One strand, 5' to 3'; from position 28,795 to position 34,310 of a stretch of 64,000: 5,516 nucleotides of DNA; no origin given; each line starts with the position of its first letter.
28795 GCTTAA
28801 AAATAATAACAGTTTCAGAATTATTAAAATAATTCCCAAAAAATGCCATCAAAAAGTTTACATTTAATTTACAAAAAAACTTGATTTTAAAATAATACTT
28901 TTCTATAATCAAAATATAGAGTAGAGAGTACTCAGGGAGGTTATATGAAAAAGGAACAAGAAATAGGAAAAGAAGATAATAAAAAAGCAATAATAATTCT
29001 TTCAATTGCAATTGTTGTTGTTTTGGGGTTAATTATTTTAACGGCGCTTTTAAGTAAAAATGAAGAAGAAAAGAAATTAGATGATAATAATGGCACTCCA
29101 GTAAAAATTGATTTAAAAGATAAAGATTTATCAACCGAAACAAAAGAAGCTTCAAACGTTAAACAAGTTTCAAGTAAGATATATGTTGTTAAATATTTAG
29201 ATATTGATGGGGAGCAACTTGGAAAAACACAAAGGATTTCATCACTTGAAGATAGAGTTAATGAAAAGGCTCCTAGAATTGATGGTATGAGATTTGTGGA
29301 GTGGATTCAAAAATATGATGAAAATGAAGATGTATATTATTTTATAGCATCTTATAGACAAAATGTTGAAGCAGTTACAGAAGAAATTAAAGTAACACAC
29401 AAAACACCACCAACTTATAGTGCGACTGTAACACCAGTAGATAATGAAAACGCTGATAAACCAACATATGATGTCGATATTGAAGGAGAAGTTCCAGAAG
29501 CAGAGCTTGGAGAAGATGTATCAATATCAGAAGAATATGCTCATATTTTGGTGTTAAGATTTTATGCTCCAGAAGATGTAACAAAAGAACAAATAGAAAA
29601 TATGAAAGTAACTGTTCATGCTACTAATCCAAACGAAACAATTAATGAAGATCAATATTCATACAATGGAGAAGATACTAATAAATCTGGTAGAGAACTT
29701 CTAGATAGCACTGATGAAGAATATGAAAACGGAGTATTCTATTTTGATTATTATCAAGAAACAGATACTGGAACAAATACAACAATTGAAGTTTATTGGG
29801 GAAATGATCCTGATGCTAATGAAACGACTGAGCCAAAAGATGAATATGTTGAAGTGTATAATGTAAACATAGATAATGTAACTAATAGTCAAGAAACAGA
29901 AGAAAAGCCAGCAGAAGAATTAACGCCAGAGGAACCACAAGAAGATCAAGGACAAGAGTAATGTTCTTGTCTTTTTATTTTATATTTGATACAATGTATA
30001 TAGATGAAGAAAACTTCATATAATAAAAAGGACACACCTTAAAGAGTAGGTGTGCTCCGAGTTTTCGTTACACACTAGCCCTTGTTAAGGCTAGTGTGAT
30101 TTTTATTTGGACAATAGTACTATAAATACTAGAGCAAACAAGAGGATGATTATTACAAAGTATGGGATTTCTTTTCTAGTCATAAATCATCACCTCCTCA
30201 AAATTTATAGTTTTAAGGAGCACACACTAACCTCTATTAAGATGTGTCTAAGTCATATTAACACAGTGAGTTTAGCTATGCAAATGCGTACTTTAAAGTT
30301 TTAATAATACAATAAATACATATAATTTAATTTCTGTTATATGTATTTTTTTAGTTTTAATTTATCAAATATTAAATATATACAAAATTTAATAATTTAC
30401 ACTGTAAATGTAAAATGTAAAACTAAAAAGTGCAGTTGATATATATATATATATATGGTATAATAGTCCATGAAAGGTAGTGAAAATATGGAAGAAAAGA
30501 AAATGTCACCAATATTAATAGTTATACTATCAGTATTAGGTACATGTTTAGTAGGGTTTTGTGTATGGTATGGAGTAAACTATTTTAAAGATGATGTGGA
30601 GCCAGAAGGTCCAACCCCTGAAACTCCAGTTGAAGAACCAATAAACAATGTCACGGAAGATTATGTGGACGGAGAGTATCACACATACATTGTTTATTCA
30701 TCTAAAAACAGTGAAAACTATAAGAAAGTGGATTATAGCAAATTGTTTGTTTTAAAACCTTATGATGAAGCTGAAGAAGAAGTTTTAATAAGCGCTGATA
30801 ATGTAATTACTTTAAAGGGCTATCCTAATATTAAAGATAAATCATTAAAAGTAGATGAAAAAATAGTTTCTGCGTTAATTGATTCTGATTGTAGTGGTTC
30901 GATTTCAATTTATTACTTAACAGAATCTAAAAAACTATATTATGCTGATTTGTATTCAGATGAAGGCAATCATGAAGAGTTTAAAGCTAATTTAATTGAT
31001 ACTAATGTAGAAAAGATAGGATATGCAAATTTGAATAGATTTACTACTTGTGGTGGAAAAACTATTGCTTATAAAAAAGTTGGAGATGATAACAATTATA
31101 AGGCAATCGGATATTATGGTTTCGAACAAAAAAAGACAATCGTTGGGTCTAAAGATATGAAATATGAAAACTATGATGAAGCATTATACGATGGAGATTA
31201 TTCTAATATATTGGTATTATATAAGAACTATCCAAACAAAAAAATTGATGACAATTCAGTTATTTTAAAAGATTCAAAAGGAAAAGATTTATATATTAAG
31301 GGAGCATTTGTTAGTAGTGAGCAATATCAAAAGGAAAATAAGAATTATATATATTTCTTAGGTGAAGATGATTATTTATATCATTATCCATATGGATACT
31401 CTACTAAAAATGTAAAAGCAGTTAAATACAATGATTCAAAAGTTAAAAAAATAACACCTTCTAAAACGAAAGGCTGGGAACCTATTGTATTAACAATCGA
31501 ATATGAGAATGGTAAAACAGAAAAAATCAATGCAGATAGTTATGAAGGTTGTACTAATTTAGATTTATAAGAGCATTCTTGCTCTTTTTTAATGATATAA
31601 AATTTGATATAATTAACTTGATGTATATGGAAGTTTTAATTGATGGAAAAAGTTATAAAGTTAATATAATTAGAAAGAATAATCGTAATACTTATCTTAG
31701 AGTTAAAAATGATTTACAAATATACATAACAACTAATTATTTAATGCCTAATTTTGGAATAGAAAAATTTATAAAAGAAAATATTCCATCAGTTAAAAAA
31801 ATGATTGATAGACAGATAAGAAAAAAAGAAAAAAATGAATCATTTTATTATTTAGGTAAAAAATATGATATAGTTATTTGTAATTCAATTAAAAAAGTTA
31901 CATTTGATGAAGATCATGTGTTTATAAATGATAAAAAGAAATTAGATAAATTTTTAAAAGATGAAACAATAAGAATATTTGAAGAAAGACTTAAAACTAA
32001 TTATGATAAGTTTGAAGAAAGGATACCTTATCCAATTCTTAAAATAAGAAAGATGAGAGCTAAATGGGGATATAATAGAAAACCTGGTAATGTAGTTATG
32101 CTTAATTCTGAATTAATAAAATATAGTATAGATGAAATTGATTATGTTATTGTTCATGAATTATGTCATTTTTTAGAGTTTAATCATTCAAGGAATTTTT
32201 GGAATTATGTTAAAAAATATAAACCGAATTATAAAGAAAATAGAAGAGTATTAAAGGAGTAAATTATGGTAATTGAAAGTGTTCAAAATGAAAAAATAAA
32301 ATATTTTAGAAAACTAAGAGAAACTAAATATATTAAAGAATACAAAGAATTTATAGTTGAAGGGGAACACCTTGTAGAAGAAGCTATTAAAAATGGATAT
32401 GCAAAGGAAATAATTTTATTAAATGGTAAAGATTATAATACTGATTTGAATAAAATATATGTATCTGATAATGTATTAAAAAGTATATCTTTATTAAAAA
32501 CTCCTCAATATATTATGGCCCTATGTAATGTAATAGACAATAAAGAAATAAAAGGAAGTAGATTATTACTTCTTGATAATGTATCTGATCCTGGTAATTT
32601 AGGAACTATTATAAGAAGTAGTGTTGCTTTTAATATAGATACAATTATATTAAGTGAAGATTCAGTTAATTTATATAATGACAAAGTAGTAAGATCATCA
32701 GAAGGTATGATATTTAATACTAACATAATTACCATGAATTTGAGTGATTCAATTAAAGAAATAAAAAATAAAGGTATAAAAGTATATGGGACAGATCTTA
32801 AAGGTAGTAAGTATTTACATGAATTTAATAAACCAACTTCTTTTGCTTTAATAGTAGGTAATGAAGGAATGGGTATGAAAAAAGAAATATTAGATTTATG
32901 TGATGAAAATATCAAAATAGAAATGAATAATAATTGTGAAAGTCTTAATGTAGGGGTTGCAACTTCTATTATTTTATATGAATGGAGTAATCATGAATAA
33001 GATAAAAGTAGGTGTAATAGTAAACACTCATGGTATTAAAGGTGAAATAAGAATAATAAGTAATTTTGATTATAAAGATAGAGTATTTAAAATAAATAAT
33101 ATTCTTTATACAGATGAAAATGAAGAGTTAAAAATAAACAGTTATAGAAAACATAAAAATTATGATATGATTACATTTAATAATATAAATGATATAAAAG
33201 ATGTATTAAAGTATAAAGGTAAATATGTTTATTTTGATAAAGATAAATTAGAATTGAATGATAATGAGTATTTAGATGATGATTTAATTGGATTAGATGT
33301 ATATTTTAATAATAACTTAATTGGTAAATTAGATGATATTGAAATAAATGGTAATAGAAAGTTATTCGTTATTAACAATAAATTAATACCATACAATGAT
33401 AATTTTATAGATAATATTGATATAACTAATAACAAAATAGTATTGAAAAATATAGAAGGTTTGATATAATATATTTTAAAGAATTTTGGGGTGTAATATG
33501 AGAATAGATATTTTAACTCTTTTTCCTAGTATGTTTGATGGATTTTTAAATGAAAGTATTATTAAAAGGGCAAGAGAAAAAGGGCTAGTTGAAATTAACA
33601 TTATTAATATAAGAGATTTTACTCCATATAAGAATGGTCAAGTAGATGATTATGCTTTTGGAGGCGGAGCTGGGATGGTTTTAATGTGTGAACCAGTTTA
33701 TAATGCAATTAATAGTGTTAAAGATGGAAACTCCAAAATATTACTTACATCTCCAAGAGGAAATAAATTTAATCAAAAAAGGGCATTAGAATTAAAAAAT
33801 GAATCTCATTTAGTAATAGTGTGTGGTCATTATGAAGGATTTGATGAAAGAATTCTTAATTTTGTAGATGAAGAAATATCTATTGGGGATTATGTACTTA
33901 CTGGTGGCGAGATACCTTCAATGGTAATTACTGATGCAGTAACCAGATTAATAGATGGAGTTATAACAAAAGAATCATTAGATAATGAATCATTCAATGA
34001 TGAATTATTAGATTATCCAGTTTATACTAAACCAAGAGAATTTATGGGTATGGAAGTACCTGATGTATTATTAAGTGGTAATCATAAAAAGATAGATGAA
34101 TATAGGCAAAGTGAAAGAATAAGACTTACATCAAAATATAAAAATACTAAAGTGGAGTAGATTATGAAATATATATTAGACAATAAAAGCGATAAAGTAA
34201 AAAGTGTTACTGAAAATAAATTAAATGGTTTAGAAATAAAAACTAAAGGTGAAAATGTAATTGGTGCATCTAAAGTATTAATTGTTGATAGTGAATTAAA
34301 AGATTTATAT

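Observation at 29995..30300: Third paralogous copy of the peptide/antisense-RNA module, with compensatory changes in RNA hairpins and promoter spacers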

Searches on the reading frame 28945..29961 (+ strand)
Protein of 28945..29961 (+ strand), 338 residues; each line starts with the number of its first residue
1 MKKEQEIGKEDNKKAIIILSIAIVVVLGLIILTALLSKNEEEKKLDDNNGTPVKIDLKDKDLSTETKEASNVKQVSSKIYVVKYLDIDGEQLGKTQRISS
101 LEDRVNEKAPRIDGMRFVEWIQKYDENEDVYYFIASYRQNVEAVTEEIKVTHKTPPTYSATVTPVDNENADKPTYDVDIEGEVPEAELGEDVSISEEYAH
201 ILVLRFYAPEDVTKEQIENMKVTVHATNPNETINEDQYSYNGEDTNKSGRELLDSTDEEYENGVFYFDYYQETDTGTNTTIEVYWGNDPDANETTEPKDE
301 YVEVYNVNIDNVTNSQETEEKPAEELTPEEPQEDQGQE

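Call 8: search_protein_families(library=pfam, proteins=[window:28945-29961:+])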
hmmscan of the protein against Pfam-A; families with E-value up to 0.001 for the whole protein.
window:28945-29961:+ (338 aa): 0 families

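Call 11: find_encoding_contigs(protein=window:28945-29961:+, flank=3000, max_places=6)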
Protein window:28945-29961:+ (338 aa): no gene with exactly this product is on record in the collection.

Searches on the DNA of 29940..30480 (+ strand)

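Call 9: search_dna_similar(query=window:29950-30320:+, collection=plasmids, mode=distant)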
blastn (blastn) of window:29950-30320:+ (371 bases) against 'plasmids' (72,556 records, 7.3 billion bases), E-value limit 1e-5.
No match.

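Call 10: search_dna_similar(query=window:29950-30320:+, collection=phages, mode=distant)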
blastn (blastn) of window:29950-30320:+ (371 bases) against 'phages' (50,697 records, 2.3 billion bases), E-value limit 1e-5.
No match.

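Call 42: search_rna_families(source=window, start=29940, end=30480, threshold=evalue, max_evalue=10)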
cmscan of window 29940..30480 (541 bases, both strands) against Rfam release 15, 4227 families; matches with E-value up to 10: 10.
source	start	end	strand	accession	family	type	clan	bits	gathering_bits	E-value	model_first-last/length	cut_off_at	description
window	29940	30017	+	RF02934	caiA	Gene; sRNA;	-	25.1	55.5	0.061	1-78/78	no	caiA RNA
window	30381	30441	-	RF02846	Ref84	Gene; antisense;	-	23.1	52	1.4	1-87/87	no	Enterococcus sRNA 84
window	30016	30110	-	RF01584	snoR03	Gene; snRNA; snoRNA; HACA-box;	-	21.7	80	2.8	1-163/163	no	small nucleolar RNA snoR03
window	29944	30011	+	RF04348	Plastid-psbM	Cis-reg;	-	20.4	52.7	2.9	1-79/79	no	Plastid-psbM 3UTR RNA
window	29969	30014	+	RF03387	mir-1902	Gene; miRNA;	-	18.2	80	0.86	1-79/79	no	mir-1902 microRNA precursor family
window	29947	30105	+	RF02834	VqmR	Gene; sRNA;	-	16.4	76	1.3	1-154/154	no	Vibrio RNA VqmR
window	30027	30052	+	RF02914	DUF805b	Cis-reg;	CL00115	16.1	35.6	0.077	1-35/35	no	DUF805b RNA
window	30070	30221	-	RF04180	BTnc231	Gene; sRNA;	-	13.6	80.4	3.9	1-154/154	no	Bacteroides sRNA BTnc231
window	30070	30108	-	RF01880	Xist_exon1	Gene; lncRNA;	-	10.7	50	2.9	1-85/85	no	X-chromosome inactivation gene exon 1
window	30170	30197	-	RF01121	sR38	Gene; snRNA; snoRNA; CD-box;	-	10.1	50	9.6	1-59/59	no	Small nucleolar RNA sR38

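Call 64: build_rna_model(alignment_id=A3, structure=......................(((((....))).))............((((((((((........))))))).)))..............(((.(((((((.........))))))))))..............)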
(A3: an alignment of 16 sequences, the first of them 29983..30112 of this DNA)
Model R1 built from alignment A3 (16 sequences, 136 columns); structure: as given.
model positions 131; base pairs 25; branch points 2; effective number of sequences 1.8; information 0.59 bits per position. Calibrated on 0.2 Mb of random sequence (short: E-values are rough).
structure used (alignment columns):
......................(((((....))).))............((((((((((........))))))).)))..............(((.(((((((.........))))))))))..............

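Call 65: search_with_rna_model(model_id=R1, sources=[window, L003, L004, L005, L006, L007, L008, L009, L010, L011, L012, L013, L014, L015], max_evalue=1)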
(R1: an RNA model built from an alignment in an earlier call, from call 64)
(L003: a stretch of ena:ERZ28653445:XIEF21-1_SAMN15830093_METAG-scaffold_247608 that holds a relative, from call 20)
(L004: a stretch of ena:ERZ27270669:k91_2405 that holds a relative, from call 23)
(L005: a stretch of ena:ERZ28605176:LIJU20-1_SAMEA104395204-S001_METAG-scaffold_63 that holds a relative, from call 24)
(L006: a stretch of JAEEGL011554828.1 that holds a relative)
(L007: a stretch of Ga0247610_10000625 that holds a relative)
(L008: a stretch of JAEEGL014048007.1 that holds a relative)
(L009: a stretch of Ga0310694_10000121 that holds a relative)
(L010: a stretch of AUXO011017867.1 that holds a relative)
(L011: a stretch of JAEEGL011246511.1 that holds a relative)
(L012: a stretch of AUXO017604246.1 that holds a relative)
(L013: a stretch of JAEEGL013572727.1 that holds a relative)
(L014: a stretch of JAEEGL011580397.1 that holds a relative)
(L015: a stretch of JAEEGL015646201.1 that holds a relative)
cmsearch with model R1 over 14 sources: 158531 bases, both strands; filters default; matches with E-value up to 1: 31.
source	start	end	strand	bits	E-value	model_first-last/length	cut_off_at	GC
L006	2758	2888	-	152.7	3.2e-27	1-131/131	no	0.33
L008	1555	1686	+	147.9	2.8e-26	1-131/131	no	0.3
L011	10817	10946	-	146.2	6.1e-26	1-131/131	no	0.32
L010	42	170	-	145.5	8.1e-26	1-131/131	no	0.36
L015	7680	7808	-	143.1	2.5e-25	1-131/131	no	0.34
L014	3088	3218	-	140.9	6.8e-25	1-131/131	no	0.31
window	29983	30112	+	140.6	7.7e-25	1-131/131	no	0.34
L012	2767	2897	+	139.4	1.3e-24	1-131/131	no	0.34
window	23819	23949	+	137.4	3.2e-24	1-131/131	no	0.33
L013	1192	1322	+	135.1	9.3e-24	1-131/131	no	0.34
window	24284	24417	+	134.9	1e-23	1-131/131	no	0.3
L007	2767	2895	-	134.1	1.5e-23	1-131/131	no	0.35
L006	2327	2457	-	131.7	4.4e-23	1-131/131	no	0.31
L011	4172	4304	-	131.7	4.5e-23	1-131/131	no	0.29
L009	3191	3317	+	128.9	1.6e-22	1-131/131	no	0.35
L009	4348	4476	+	70.1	6.5e-11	1-131/131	no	0.29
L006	2302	2424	+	28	0.014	1-131/131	no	0.28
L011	4147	4269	+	26.8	0.023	1-131/131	no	0.27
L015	7652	7774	+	26.4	0.028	1-131/131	no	0.34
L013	1227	1350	-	26.1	0.032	1-131/131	no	0.34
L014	3062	3184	+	25.6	0.041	1-131/131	no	0.32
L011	10789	10911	+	25.6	0.041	1-131/131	no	0.33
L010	14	136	+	25.2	0.049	1-131/131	no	0.37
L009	3225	3345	-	24.7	0.061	1-131/131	no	0.36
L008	1630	1714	-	23.5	0.11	1-131/131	no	0.28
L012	2802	2925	-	23.4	0.11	1-131/131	no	0.32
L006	2730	2854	+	22.9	0.14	1-131/131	no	0.34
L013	1390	1477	-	19.6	0.63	1-131/131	no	0.3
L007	2739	2862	+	18.7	0.93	1-131/131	no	0.35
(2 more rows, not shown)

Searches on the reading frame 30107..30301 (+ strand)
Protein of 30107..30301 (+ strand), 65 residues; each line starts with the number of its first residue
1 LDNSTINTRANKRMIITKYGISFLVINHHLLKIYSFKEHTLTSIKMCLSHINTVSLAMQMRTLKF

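Call 26: find_homologous_proteins(query=window:30107-30301:+, max_evalue=10)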
Query window:30107-30301:+: no candidate shares three 5-residue words with the query. No homologue found.

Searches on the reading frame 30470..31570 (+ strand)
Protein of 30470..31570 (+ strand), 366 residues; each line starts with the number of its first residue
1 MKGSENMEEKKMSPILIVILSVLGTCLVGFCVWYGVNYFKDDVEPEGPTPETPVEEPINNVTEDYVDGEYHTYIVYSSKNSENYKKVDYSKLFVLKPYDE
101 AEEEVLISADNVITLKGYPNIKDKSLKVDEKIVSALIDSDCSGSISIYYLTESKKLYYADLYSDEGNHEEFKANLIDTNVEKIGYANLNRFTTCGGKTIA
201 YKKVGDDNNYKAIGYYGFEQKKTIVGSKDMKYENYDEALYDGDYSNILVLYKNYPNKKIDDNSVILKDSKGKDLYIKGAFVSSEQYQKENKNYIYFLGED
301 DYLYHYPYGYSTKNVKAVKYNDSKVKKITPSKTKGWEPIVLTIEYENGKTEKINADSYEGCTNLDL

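Call 8: search_protein_families(library=pfam, proteins=[window:30470-31570:+])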
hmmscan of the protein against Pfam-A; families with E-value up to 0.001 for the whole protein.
window:30470-31570:+ (366 aa): 0 families

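Call 18: find_homologous_proteins(query=window:30470-31570:+)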
Query window:30470-31570:+ (366 aa): 16 proteins with E <= 0.001 among 1735 candidates.
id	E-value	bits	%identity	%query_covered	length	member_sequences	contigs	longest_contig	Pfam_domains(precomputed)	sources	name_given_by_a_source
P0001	2.3e-239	811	100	100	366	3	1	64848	-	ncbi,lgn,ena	-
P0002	1.5e-139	483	64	98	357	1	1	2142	-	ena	-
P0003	5.3e-48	182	53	24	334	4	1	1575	-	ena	-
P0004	6.3e-17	80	89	10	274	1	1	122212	-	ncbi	-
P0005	1.8e-14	71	60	17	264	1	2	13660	-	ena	-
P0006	8.8e-12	63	62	17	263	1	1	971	-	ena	-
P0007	6.1e-11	60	63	16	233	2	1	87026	PF16800.12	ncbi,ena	-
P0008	1.8e-9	55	63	16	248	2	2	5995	-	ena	-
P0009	2.3e-9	55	55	18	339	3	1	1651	-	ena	-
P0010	3.8e-9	54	58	15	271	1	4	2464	-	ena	-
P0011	5.8e-9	53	29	61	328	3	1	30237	-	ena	-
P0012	6.9e-9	53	86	9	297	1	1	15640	-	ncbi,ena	-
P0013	6.9e-9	53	60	15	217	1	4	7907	-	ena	-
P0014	1.7e-7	49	67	14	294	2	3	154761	-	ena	-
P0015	2.8e-7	48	67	14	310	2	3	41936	-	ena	-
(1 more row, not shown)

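Call 19: find_encoding_contigs(protein=P0001, flank=2000, max_places=6)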
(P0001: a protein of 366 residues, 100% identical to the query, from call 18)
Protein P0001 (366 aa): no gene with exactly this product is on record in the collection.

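Call 20: find_encoding_contigs(protein=P0002, flank=10000, max_places=6)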
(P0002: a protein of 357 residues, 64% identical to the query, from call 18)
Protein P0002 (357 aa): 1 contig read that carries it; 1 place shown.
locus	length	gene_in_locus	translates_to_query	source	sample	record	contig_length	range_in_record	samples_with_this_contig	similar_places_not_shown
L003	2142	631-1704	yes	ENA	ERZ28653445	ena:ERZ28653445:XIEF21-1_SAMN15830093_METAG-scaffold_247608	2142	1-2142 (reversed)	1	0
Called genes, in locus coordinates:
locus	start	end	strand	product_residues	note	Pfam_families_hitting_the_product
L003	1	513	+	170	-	?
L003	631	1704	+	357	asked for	-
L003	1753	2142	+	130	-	?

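Call 22: list_cluster_members(proteins=[P0001])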
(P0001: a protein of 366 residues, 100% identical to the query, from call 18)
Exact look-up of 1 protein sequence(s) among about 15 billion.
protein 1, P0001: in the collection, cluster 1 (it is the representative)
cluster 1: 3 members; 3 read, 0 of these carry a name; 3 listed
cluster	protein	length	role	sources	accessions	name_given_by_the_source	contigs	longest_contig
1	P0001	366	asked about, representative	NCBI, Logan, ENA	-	-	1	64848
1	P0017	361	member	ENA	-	-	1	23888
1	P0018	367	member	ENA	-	-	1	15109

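Call 23: find_encoding_contigs(protein=P0017, flank=10000, max_places=6)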
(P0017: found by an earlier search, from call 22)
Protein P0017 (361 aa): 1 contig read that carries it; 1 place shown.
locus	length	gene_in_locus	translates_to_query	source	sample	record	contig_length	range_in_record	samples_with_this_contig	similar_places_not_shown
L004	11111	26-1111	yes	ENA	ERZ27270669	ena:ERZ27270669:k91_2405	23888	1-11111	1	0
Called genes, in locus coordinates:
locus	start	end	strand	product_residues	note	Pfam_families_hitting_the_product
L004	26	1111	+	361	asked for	-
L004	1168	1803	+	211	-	PF01863:YgjP-like, PF08325:WLM (weak)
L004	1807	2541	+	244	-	PF22435:MRM3-like_sub_bind, PF00588:SpoU_methylase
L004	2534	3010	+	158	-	PF01782:RimM, PF24986:PRC_RimM (weak)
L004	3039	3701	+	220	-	PF01746:tRNA_m1G_MT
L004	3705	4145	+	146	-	-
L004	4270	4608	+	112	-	PF01245:Ribosomal_L19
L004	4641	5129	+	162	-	PF10502:Peptidase_S26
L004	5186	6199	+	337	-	PF01757:Acyl_transf_3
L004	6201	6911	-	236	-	PF01177:Asp_Glu_race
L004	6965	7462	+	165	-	-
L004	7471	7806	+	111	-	-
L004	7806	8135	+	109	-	-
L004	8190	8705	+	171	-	-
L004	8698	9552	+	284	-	PF03193:RsgA_GTPase (weak), PF01926:MMR_HSR1, PF02421:FeoB_N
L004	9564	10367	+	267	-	PF21088:MS_channel_1st (weak), PF00924:MS_channel_2nd, PF21082:MS_channel_3rd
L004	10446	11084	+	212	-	-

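Call 24: find_encoding_contigs(protein=P0018, flank=10000, max_places=6)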
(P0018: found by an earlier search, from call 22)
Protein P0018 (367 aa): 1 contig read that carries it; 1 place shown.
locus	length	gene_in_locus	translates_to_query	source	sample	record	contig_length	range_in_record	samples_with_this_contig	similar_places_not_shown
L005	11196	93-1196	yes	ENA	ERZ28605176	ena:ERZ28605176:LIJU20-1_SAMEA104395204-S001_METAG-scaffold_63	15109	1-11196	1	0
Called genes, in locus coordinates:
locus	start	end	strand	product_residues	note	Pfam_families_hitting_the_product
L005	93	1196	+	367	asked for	-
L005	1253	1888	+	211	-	PF01863:YgjP-like, PF08325:WLM (weak)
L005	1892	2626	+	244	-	PF22435:MRM3-like_sub_bind, PF00588:SpoU_methylase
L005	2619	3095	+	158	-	PF01782:RimM, PF24986:PRC_RimM (weak)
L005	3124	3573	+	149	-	-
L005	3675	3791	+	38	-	PF01746:tRNA_m1G_MT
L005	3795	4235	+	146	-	-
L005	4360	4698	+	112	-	PF01245:Ribosomal_L19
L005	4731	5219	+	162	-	PF10502:Peptidase_S26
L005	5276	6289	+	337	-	PF01757:Acyl_transf_3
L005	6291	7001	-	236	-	PF01177:Asp_Glu_race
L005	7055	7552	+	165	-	-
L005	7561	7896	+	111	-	-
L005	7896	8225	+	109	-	-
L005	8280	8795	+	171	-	-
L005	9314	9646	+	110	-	-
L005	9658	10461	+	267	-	PF21088:MS_channel_1st (weak), PF00924:MS_channel_2nd, PF21082:MS_channel_3rd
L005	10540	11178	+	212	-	-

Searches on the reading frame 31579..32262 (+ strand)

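Call 8: search_protein_families(library=pfam, proteins=[window:31579-32262:+])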
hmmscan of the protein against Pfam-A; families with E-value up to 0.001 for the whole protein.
window:31579-32262:+ (227 aa): 4 families
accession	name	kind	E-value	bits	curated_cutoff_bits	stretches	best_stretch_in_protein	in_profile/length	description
PF01863.23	YgjP-like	-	3e-37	129.1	26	1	36-227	1-206/207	YgjP-like, metallopeptidase domain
PF08325.16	WLM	-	1.1e-05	26.1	26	1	162-219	53-115/190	WLM domain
PF10263.15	SprT-like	-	0.00021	21.6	25.6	1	157-202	26-76/108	SprT-like family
PF12388.14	Peptidase_M57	-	0.00043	20.5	21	1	166-207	112-153/212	Dual-action HEIGH metallo-peptidase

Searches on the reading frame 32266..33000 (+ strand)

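Call 8: search_protein_families(library=pfam, proteins=[window:32266-33000:+])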
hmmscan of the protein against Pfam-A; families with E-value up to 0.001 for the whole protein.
window:32266-33000:+ (244 aa): 3 families
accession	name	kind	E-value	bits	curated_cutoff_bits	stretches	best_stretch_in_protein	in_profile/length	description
PF00588.24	SpoU_methylase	-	3.5e-39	134.6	29.7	1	100-238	3-142/142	SpoU rRNA Methylase family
PF22435.1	MRM3-like_sub_bind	-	7.4e-15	55.6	27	1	8-85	1-84/84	MRM3-like substrate binding domain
PF08032.17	SpoU_sub_bind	-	9.3e-05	23.1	22.8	0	30-87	1-70/76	RNA 2'-O ribose methyltransferase substrate binding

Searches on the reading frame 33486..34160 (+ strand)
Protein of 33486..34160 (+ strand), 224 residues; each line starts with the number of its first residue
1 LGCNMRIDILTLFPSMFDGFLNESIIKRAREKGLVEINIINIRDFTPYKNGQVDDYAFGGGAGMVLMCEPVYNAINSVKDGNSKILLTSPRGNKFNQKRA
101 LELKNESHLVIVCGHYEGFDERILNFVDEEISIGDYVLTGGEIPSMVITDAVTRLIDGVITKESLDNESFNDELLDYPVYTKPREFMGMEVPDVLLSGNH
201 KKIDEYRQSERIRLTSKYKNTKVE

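Call 8: search_protein_families(library=pfam, proteins=[window:33486-34160:+])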
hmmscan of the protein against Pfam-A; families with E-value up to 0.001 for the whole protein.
window:33486-34160:+ (224 aa): 1 family
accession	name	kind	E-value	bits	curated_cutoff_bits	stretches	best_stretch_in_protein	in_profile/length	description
PF01746.26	tRNA_m1G_MT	-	1.9e-58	197.9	27.3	1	27-218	2-193/195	tRNA (Guanine-1)-methyltransferase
